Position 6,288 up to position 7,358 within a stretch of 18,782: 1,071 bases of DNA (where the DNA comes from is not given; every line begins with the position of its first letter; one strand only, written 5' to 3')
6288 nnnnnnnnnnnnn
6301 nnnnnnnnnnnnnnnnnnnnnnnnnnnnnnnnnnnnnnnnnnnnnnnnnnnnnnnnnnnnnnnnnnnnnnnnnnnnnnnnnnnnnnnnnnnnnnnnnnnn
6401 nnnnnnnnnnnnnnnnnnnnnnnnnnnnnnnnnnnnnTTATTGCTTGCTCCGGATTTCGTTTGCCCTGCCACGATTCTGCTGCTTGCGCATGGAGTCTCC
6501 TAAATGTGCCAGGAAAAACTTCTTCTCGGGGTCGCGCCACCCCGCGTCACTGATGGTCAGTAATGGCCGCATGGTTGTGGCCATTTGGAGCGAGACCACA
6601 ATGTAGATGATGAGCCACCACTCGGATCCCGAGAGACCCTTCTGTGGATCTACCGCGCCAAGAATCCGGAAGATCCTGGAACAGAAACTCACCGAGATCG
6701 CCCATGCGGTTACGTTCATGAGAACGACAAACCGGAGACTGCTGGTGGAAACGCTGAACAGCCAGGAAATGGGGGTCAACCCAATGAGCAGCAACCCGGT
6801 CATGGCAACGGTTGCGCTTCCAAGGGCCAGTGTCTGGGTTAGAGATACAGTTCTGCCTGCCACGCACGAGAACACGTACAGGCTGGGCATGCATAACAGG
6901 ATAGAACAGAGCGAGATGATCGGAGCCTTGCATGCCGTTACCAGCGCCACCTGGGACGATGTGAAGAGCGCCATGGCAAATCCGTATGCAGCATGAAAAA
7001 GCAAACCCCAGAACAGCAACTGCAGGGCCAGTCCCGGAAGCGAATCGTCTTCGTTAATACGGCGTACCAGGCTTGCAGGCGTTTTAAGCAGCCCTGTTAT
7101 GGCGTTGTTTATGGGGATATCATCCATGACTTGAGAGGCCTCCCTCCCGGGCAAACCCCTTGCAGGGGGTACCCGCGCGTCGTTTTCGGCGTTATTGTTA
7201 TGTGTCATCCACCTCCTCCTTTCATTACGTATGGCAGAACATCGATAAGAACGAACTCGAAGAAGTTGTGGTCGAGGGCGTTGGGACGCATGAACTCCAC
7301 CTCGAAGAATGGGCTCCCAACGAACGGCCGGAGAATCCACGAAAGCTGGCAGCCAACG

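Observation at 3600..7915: Translationally coupled four-gene operon built around a PEP-CTERM VIT-vWA protein, with no recognisable exosortase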

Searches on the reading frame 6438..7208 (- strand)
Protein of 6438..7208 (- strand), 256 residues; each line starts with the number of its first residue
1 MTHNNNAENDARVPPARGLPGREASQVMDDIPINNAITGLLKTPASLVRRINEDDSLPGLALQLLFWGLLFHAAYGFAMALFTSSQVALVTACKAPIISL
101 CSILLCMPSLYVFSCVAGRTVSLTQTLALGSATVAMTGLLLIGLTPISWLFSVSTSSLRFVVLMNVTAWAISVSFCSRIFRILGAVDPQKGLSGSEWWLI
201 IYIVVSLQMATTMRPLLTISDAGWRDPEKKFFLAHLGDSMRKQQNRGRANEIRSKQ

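Call 9: search_protein_families(library=pfam, proteins=[window:6438-7208:-], max_evalue=1)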
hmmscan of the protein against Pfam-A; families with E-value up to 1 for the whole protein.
window:6438-7208:- (256 aa): 1 family
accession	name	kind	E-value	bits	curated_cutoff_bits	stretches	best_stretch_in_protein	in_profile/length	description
PF24380.1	DUF7536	-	0.16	12.6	27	1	170-222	32-86/91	Family of unknown function (DUF7536)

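Call 10: search_protein_families(library=ncbifam, proteins=[window:6438-7208:-], max_evalue=1)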
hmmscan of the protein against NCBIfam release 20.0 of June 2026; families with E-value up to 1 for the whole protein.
window:6438-7208:- (256 aa): 0 families

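Call 14: find_homologous_proteins(query=window:6438-7208:-)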
Query window:6438-7208:- (256 aa): 49 proteins with E <= 0.001 among 1919 candidates.
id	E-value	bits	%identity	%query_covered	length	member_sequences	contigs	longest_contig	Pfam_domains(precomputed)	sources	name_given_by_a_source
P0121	1.4e-158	544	96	100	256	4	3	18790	-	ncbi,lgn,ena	-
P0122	5.4e-144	496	100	89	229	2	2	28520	-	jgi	jgi:hypothetical protein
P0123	8.8e-86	305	58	95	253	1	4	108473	-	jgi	-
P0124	1.8e-81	291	62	84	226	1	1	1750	-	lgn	-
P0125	5.0e-81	290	61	83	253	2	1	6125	-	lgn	-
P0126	7.4e-77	276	60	82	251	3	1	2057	-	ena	-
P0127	3.4e-76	274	53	95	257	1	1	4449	-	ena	-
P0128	3.7e-76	274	56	95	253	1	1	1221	-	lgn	-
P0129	5.0e-76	273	57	83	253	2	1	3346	-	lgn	-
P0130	1.2e-75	272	52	98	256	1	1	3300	-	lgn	-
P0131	1.3e-75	272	59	84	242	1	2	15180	-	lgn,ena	-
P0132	2.5e-75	271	57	84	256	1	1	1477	-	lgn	-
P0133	3.1e-75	271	61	82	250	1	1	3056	-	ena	-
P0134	6.9e-75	270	54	91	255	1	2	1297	-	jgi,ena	-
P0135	5.1e-74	267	53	89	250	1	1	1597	-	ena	-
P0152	3.6e-57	212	44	96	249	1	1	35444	-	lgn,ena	-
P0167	1.7e-37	147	37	95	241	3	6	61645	-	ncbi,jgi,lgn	jgi:hypothetical protein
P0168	7.7e-24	103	32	86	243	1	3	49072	-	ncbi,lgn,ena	-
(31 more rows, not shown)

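Call 16: find_encoding_contigs(protein=P0122, flank=10000, max_places=3)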
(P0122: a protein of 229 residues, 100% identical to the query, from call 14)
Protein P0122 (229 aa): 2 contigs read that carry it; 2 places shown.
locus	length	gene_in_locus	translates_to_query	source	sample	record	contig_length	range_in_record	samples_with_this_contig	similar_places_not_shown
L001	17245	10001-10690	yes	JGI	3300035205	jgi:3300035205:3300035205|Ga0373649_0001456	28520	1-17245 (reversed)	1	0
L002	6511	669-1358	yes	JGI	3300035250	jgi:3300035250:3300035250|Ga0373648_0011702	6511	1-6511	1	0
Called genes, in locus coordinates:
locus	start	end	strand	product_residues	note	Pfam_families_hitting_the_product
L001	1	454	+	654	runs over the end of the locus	PF22842:Pel9A-like_beta_helix, PF13229:Beta_helix (weak)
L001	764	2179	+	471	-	PF05099:TerB (faint)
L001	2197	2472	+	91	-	PF05899:Cupin_3, PF07883:Cupin_2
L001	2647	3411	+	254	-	PF12728:HTH_17 (weak)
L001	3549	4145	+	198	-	PF04525:LOR (weak), PF03803:Scramblase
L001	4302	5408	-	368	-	-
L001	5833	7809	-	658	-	PF00069:Pkinase, PF07714:PK_Tyr_Ser-Thr, PF03109:ABC1 (faint), PF00059:Lectin_C, PF12799:LRR_4 (faint)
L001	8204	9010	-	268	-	PF04542:Sigma70_r2 (weak)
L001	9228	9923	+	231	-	-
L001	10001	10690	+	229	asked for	-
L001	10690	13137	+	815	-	PF08487:VIT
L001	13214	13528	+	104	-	-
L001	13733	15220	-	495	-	PF01145:Band_7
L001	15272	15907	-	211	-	-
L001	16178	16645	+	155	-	-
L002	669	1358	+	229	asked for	-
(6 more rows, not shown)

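Call 17: find_encoding_contigs(protein=P0123, flank=10000, max_places=3)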
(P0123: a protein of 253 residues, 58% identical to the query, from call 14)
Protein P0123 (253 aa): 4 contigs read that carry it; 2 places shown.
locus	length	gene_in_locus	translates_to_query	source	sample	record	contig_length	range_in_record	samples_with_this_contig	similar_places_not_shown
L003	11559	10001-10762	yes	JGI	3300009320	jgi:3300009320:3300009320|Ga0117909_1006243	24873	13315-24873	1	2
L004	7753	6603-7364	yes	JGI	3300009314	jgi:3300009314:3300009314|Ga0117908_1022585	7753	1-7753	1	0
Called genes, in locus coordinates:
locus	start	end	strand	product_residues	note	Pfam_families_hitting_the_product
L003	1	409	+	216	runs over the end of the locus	PF01810:LysE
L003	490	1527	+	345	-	PF00294:PfkB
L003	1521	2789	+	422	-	PF08125:Mannitol_dh_C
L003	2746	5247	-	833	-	-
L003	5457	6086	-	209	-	-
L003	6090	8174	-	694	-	PF00069:Pkinase, PF07714:PK_Tyr_Ser-Thr, PF12799:LRR_4 (faint), PF03109:ABC1 (weak), PF14531:Kinase-like (weak), PF00059:Lectin_C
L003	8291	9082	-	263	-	-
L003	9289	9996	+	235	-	-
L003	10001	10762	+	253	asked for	-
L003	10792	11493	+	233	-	-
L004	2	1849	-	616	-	?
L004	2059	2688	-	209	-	-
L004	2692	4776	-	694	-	PF00069:Pkinase, PF07714:PK_Tyr_Ser-Thr, PF12799:LRR_4 (faint), PF03109:ABC1 (weak), PF14531:Kinase-like (weak), PF00059:Lectin_C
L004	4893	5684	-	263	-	-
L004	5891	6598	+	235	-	-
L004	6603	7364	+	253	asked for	-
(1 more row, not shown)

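Call 18: find_encoding_contigs(protein=P0152, flank=10000, max_places=2)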
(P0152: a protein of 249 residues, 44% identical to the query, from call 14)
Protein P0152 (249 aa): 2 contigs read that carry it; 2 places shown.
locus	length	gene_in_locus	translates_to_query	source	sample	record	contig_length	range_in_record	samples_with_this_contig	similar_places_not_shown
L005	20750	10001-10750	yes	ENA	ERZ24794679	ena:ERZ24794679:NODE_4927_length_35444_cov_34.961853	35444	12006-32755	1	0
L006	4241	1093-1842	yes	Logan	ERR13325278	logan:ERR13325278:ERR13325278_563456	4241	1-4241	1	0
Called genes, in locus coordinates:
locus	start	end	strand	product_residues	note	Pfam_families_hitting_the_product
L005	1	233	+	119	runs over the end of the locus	PF07238:PilZ (weak)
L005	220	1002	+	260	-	PF00112:Peptidase_C1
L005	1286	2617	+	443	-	PF03721:UDPG_MGDP_dh_N, PF00984:UDPG_MGDP_dh, PF03720:UDPG_MGDP_dh_C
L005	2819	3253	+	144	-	-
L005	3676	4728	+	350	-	PF01791:DeoC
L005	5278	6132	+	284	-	PF02810:SEC-C, PF00557:Peptidase_M24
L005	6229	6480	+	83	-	-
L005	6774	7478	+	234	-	PF00072:Response_reg, PF00486:Trans_reg_C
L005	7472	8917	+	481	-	PF00672:HAMP, PF00512:HisKA, PF02518:HATPase_c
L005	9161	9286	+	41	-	-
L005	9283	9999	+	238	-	-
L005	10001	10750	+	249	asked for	-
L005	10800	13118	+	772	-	PF08487:VIT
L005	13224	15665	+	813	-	PF08487:VIT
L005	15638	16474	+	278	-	PF09721:Exosortase_EpsH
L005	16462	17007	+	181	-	-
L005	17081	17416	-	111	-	PF01627:Hpt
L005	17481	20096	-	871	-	PF14827:dCache_3, PF00512:HisKA, PF02518:HATPase_c, PF00072:Response_reg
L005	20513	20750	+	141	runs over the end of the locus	PF00472:RF-1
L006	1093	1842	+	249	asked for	-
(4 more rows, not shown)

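Call 19: find_encoding_contigs(protein=P0167, flank=10000, max_places=3)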
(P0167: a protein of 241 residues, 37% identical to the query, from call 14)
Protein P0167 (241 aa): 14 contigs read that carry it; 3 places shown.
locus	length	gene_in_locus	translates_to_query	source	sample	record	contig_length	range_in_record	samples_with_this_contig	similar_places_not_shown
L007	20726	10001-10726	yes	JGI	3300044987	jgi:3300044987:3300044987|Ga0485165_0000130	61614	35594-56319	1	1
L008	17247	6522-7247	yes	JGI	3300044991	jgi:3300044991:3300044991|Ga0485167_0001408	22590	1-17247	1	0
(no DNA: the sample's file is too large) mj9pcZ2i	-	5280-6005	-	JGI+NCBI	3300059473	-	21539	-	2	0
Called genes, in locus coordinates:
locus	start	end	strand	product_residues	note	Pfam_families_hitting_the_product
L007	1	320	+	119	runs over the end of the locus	-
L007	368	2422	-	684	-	PF00069:Pkinase, PF01636:APH (faint), PF07714:PK_Tyr_Ser-Thr, PF03109:ABC1 (weak), PF00059:Lectin_C, PF12799:LRR_4 (faint)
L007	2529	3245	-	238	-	PF04542:Sigma70_r2 (weak)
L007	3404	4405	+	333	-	PF01208:URO-D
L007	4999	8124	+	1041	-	PF08487:VIT (weak)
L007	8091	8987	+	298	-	-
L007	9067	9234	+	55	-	-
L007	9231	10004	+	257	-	-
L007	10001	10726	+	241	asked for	-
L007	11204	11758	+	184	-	-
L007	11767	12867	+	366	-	PF04371:PAD_porph (weak)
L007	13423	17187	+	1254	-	-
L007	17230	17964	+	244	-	-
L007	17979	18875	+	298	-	PF00795:CN_hydrolase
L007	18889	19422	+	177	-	PF03734:YkuD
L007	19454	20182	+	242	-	PF05635:23S_rRNA_IVP, PF01396:Zn_ribbon_Top1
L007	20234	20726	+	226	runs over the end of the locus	PF02698:DUF218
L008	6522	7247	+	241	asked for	-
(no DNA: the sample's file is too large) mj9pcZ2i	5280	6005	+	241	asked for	-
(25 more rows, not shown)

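Call 20: find_encoding_contigs(protein=P0168, flank=10000, max_places=3)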
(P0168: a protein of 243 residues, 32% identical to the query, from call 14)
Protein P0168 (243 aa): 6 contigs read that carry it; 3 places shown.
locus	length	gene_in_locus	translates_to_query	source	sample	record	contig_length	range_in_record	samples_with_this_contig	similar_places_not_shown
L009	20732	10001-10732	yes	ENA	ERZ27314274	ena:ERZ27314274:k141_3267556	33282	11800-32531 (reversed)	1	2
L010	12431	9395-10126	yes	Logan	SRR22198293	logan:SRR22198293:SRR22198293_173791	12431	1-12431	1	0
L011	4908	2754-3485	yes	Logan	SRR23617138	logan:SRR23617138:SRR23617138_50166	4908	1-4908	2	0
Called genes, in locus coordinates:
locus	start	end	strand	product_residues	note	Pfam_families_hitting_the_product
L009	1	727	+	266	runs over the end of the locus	PF13723:Ketoacyl-synt_2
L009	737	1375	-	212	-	PF00485:PRK, PF13238:AAA_18 (weak)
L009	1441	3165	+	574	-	PF00149:Metallophos, PF02872:5_nucleotid_C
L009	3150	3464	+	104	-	PF03692:CxxCxxCC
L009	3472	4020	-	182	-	-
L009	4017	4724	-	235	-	-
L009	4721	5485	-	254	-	PF00392:GntR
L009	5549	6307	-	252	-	-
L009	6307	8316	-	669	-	PF13405:EF-hand_6 (faint), PF13202:EF-hand_5 (faint), PF13833:EF-hand_8 (faint), PF00036:EF-hand_1 (weak), PF13499:EF-hand_7, PF01794:Ferric_reduct, PF08022:FAD_binding_8, PF08030:NAD_binding_6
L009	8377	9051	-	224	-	-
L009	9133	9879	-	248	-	PF03372:Exo_endo_phos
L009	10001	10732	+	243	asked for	-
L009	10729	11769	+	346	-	-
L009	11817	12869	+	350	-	PF01041:DegT_DnrJ_EryC1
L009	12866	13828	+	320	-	PF00005:ABC_tran, PF13304:AAA_21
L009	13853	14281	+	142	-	PF00581:Rhodanese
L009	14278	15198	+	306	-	-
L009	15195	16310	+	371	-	PF22020:RlmL_1st, PF01170:UPF0020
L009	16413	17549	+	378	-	PF00676:E1_dh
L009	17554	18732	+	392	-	PF02779:Transket_pyr, PF02780:Transketolase_C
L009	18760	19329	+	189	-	-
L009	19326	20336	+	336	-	-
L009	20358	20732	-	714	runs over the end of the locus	PF01966:HD, PF13328:HD_4, PF04607:RelA_SpoT, PF02824:TGS, PF19296:RelA_AH, PF28438:RelA_RIS, PF01842:ACT (weak), PF13291:ACT_4, +1 more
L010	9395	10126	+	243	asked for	-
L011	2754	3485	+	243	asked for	-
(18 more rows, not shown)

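Call 27: search_protein_families(library=ncbifam, proteins=[L005:15638-16474:+, L005:16462-17007:+, L007:8091-8987:+, L005:10800-13118:+, L005:13224-15665:+, L007:4999-8124:+, L009:10729-11769:+], max_evalue=0.1)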
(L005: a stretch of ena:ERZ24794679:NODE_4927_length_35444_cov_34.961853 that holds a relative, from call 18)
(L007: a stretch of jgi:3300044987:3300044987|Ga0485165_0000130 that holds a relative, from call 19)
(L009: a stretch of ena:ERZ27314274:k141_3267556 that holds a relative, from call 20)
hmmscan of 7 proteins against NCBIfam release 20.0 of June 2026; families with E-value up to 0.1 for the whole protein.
L005:15638-16474:+ (278 aa): 12 families
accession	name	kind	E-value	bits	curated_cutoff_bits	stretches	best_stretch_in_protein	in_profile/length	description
NF012182.0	exosortase_XrtQ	exception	2.6e-49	168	270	1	15-263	9-252/256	exosortase Q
TIGR02602.1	8TM_EpsH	subfamily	9e-13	48.3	105.55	1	44-259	15-230/241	exosortase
NF033770.1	exosort_XrtT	exception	2.4e-11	42.9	250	1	115-266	106-264/472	exosortase T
TIGR04178.1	exo_archaeo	signature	6.7e-11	42.3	23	1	177-269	1-94/97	exosortase/archaeosortase family protein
TIGR03109.2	exosort_XrtA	exception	1.9e-08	34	208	1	14-270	5-260/261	exosortase A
TIGR04476.1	exosort_XrtN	exception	2e-08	33.8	200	1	70-260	48-237/406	exosortase N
TIGR04489.1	exosort_XrtO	exception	6.1e-08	31.9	250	1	115-260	103-249/451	exosortase O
TIGR04152.1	exosort_VPLPA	exception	4e-07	29.5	400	1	43-266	14-239/486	VPLPA-CTERM-specific exosortase XrtD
NF035943.2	exosort_XrtV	exception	5.1e-06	26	313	1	47-265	40-262/270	exosortase V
TIGR04156.1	cyanoexo_CrtB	exception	7.4e-06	25.7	300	1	122-256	115-253/280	cyanoexosortase B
TIGR03763.1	cyanoexo_CrtA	exception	0.00039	20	150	1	127-265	115-254/260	cyanoexosortase A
NF038142.1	exosort_XrtW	exception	0.00043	18.8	425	1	127-230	121-224/494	exosortase W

L005:16462-17007:+ (181 aa): 1 family
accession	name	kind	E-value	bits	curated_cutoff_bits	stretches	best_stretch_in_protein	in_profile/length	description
NF033770.1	exosort_XrtT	exception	0.00012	20.7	250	1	33-121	318-404/472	exosortase T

L007:8091-8987:+ (298 aa): 1 family
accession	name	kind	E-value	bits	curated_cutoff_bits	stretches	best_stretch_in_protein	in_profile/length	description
NF009309.0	PRK12666.1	equivalog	0.021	13.5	476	1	33-139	307-402/529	monovalent cation/H+ antiporter subunit D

L005:10800-13118:+ (772 aa): 6 families
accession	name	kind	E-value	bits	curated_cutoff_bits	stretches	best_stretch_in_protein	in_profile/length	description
TIGR04477.1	sorted_by_XrtN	equivalog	7.1e-07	27.7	250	1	120-190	371-438/822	XrtN system VIT domain-containing protein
TIGR03788.1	marine_srt_targ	equivalog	5.1e-06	25.2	551.65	1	83-222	4-138/629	marine proteobacterial sortase target protein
TIGR02921.1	PEP_integral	hypoth_equivalog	0.02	13.1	200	1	85-190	412-518/922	TIGR02921 family PEP-CTERM protein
NF038129.1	PEP_NF038129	equivalog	0.043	13.6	65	1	732-751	167-186/194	NF038129 family PEP-CTERM protein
NF035944.1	PEPxxWA-CTERM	domain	0.055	13.4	35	0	736-748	1-13/24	PEPxxWA-CTERM sorting domain-containing protein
TIGR02595.1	PEP_CTERM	domain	0.066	14.1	16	0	736-762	1-23/24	PEP-CTERM sorting domain-containing protein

L005:13224-15665:+ (813 aa): 4 families
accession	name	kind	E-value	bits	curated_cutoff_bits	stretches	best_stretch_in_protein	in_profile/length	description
TIGR04477.1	sorted_by_XrtN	equivalog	7.1e-36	123.7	250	3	312-421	337-450/822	XrtN system VIT domain-containing protein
TIGR04286.1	MSEP-CTERM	equivalog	1.6e-13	49.5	150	2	32-144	212-316/920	MSEP-CTERM sorting domain-containing protein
TIGR02921.1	PEP_integral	hypoth_equivalog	0.0066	14.6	200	1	318-406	423-514/922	TIGR02921 family PEP-CTERM protein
TIGR03788.1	marine_srt_targ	equivalog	0.045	12.2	551.65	0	523-610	269-361/629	marine proteobacterial sortase target protein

L007:4999-8124:+ (1041 aa): 8 families
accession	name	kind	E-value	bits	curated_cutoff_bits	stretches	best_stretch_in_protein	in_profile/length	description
TIGR04286.1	MSEP-CTERM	equivalog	1.5e-91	307.8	150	2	26-736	13-651/920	MSEP-CTERM sorting domain-containing protein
TIGR04477.1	sorted_by_XrtN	equivalog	3.1e-09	35.5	250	2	586-661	365-441/822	XrtN system VIT domain-containing protein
NF033554.9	floc_PepA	equivalog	5.6e-05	23.1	80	1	981-1037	208-260/261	flocculation-associated PEP-CTERM protein PepA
NF041538.1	PEP_EDSA_1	subfamily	0.0087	15.7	100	1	1001-1037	272-307/307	EDSAP-1 family PEP-CTERM protein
NF038124.1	PEP_CTERM_TLD_A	exception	0.037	13.6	100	1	1001-1035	200-234/235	PEP_CTERM-anchored TLD domain-containing protein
NF000148.1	SMR_qac_pB8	exception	0.046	14.4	200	0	337-392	27-81/110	Qac-pB8 family quaternary ammonium compound efflux SMR transporter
NF038129.1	PEP_NF038129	equivalog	0.053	13.4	65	0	1003-1035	162-194/194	NF038129 family PEP-CTERM protein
TIGR02595.1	PEP_CTERM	domain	0.095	13.6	16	1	1012-1037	1-24/24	PEP-CTERM sorting domain-containing protein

L009:10729-11769:+ (346 aa): 1 family
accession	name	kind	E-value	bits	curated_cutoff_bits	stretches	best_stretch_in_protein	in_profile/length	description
NF053614.1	AfsKbindKbpAStmc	equivalog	0.049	13.3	250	1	33-81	93-141/231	AfsK-binding protein KbpA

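Call 88: search_protein_families(library=pfam, proteins=[L007:8091-8987:+, L005:16462-17007:+], max_evalue=0.1)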
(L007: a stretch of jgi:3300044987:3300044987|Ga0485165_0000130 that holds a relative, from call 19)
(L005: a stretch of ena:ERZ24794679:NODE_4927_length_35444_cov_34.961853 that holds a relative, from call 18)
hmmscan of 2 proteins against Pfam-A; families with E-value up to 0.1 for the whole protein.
L007:8091-8987:+ (298 aa): 1 family
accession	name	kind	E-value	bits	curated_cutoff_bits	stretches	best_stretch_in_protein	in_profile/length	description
PF13572.11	DUF4134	-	0.046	14.4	26.5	0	26-85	30-89/93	Domain of unknown function (DUF4134)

L005:16462-17007:+ (181 aa): 0 families
